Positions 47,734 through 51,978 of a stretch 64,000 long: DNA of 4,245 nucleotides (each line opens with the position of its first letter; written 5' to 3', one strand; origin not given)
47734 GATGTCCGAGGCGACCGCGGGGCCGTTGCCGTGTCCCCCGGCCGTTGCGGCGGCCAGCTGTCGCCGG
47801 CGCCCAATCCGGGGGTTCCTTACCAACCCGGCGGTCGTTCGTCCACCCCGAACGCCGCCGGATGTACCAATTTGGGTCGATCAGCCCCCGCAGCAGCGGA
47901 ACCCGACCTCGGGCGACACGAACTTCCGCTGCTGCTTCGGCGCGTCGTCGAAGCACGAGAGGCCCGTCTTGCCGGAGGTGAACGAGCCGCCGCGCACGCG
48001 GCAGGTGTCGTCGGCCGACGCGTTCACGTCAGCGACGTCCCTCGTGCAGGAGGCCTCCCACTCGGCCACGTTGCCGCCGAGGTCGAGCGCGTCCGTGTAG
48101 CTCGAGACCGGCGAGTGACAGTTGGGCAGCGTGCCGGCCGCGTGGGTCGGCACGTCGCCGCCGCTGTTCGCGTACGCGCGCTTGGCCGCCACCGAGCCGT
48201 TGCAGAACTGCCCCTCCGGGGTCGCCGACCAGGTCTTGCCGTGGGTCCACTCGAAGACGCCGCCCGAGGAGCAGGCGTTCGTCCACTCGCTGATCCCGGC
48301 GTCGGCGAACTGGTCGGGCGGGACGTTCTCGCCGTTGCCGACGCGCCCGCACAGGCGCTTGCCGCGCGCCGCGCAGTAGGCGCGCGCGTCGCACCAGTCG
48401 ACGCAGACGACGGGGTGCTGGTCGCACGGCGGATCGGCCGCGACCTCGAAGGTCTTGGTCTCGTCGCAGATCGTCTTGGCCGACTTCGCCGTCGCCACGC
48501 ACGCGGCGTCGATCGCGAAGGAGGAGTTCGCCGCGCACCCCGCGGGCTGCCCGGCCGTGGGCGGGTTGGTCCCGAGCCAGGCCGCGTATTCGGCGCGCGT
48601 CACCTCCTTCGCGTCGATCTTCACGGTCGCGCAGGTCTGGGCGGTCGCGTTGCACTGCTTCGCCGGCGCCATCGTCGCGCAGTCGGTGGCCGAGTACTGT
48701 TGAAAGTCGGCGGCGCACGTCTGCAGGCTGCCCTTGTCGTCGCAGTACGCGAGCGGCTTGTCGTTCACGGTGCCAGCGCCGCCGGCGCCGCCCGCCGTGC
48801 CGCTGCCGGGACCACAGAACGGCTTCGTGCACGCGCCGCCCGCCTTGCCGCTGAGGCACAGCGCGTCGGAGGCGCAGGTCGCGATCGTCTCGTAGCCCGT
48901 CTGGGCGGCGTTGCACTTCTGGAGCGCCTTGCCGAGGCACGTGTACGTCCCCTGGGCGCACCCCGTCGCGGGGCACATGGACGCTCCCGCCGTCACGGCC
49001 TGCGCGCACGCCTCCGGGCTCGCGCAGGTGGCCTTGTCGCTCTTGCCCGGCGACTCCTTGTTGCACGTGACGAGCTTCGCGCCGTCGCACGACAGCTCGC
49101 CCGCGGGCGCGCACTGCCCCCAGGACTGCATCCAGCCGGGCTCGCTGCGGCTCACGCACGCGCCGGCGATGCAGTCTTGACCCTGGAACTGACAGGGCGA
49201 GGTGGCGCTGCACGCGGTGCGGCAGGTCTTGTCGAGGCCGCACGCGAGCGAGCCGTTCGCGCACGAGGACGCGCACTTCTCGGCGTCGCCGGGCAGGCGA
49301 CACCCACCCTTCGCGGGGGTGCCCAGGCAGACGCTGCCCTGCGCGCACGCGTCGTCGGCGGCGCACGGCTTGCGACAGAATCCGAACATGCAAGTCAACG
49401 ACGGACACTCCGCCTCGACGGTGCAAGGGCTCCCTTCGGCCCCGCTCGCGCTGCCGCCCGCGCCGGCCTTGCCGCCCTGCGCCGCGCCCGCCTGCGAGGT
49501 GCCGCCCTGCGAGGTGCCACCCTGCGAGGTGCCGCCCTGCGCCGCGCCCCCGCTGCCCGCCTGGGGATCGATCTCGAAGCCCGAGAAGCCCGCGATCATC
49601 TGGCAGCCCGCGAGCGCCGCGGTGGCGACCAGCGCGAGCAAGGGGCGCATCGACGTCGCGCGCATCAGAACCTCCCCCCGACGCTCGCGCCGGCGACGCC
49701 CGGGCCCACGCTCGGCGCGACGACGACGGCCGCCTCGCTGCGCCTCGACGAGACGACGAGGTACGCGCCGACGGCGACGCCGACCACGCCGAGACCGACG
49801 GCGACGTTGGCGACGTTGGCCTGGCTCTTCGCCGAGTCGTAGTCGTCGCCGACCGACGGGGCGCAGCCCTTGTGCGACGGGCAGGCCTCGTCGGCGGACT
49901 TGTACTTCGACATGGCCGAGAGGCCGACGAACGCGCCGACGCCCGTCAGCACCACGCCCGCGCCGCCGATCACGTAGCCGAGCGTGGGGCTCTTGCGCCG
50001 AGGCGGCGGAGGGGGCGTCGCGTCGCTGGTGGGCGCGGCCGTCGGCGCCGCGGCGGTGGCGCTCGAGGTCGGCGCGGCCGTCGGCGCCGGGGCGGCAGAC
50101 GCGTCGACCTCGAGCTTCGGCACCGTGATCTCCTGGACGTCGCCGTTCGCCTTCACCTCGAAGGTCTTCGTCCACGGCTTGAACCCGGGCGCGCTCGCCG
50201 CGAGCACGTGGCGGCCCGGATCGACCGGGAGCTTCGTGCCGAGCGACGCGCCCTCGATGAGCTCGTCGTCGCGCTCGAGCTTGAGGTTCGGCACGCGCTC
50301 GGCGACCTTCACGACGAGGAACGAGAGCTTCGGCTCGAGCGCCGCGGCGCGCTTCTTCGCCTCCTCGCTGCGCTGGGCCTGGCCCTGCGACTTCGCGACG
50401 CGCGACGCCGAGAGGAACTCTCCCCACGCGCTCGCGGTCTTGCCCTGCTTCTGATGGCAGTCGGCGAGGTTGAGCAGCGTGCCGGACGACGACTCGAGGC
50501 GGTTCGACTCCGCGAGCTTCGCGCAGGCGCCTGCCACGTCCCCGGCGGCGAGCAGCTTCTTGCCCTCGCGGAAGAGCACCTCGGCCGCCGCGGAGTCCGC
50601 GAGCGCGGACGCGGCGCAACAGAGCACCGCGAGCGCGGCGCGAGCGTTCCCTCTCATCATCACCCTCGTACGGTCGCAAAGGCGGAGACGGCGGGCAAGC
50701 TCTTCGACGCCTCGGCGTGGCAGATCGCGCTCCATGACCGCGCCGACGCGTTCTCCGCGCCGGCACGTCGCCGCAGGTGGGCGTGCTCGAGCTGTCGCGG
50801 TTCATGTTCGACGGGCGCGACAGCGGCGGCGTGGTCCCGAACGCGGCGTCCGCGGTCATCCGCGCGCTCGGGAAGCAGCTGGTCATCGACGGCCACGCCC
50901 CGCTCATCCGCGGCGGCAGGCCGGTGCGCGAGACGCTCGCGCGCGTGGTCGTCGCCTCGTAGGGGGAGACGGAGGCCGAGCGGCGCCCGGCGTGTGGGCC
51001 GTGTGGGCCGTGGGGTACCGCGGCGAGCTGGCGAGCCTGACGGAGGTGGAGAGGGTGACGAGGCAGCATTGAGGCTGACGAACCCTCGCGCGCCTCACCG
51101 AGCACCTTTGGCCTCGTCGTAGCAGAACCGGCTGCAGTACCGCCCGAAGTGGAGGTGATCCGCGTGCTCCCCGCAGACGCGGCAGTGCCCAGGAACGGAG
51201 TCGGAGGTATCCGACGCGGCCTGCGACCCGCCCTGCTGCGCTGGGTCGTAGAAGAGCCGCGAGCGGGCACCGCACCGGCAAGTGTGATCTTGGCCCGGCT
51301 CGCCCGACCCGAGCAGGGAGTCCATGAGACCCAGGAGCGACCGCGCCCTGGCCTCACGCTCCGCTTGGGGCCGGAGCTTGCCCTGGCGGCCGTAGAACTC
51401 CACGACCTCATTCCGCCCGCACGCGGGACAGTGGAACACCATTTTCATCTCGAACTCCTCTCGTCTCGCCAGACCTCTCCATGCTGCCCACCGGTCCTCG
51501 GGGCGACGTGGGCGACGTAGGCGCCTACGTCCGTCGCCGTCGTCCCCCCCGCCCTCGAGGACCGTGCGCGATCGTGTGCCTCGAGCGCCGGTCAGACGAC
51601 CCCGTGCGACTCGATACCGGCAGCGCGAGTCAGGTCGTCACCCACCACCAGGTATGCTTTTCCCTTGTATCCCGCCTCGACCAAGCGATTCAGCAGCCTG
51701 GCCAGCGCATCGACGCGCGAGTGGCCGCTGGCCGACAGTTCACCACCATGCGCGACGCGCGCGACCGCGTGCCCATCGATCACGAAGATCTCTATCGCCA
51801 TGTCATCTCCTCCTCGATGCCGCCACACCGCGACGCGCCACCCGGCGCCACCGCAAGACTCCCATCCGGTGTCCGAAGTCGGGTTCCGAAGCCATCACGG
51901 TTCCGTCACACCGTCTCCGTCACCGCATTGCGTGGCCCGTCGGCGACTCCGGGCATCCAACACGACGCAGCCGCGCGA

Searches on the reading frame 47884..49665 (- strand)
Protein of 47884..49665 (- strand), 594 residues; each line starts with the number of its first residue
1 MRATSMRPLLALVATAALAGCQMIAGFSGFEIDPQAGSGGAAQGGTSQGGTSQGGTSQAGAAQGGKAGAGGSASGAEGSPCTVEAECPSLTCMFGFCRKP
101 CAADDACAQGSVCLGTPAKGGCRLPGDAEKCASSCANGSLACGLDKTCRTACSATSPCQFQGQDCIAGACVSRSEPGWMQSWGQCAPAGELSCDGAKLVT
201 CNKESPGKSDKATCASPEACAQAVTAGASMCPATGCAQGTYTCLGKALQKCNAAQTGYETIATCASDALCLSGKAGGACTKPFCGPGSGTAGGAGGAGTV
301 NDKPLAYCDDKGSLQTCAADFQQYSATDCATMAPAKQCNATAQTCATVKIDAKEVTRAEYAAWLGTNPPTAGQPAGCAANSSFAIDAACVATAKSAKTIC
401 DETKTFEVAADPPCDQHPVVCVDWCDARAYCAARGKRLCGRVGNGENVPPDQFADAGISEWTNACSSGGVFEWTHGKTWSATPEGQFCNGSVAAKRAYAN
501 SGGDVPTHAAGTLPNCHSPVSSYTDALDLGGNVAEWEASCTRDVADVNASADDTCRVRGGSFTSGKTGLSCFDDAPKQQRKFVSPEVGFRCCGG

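Call 67: search_protein_families(library=pfam, proteins=[window:47884-49665:-], max_evalue=0.001)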
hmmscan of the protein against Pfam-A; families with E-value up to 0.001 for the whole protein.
seq(594 aa): 1 family
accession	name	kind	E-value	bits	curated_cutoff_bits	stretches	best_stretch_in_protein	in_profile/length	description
PF03781.23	FGE-sulfatase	-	7e-16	59.1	23.3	1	343-591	32-253/255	Sulfatase-modifying factor enzyme 1-like domain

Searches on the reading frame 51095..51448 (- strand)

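Call 6: search_protein_families(library=pfam, proteins=[window:51095-51448:-], max_evalue=1)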
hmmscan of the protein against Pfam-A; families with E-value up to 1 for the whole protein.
window:51095-51448:- (117 aa): 1 family
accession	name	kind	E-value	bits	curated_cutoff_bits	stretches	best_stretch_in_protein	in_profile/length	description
PF24441.1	DUF7560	-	0.045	13.9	27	1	3-16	4-17/44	Family of unknown function (DUF7560)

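Call 7: search_protein_families(library=ncbifam, proteins=[window:51095-51448:-], max_evalue=1)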
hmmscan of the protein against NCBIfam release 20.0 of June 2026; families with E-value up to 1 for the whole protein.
window:51095-51448:- (117 aa): 1 family
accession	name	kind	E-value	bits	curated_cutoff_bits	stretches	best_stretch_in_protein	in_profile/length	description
NF002362.0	PRK01343.1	equivalog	0.16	11.7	79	0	86-110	18-41/66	DNA gyrase inhibitor YacG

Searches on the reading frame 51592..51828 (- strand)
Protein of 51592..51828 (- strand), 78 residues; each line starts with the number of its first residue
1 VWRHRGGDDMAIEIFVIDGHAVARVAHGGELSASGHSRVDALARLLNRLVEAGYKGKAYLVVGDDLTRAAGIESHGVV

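Call 6: search_protein_families(library=pfam, proteins=[window:51592-51828:-], max_evalue=1)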
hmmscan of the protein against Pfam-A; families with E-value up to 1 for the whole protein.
window:51592-51828:- (78 aa): 0 families

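Call 7: search_protein_families(library=ncbifam, proteins=[window:51592-51828:-], max_evalue=1)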
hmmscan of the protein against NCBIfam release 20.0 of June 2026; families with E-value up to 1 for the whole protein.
window:51592-51828:- (78 aa): 1 family
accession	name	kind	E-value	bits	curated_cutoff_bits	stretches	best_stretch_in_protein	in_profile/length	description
NF007560.0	PRK10187.1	equivalog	0.11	11.7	327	1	30-73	167-207/266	trehalose-phosphatase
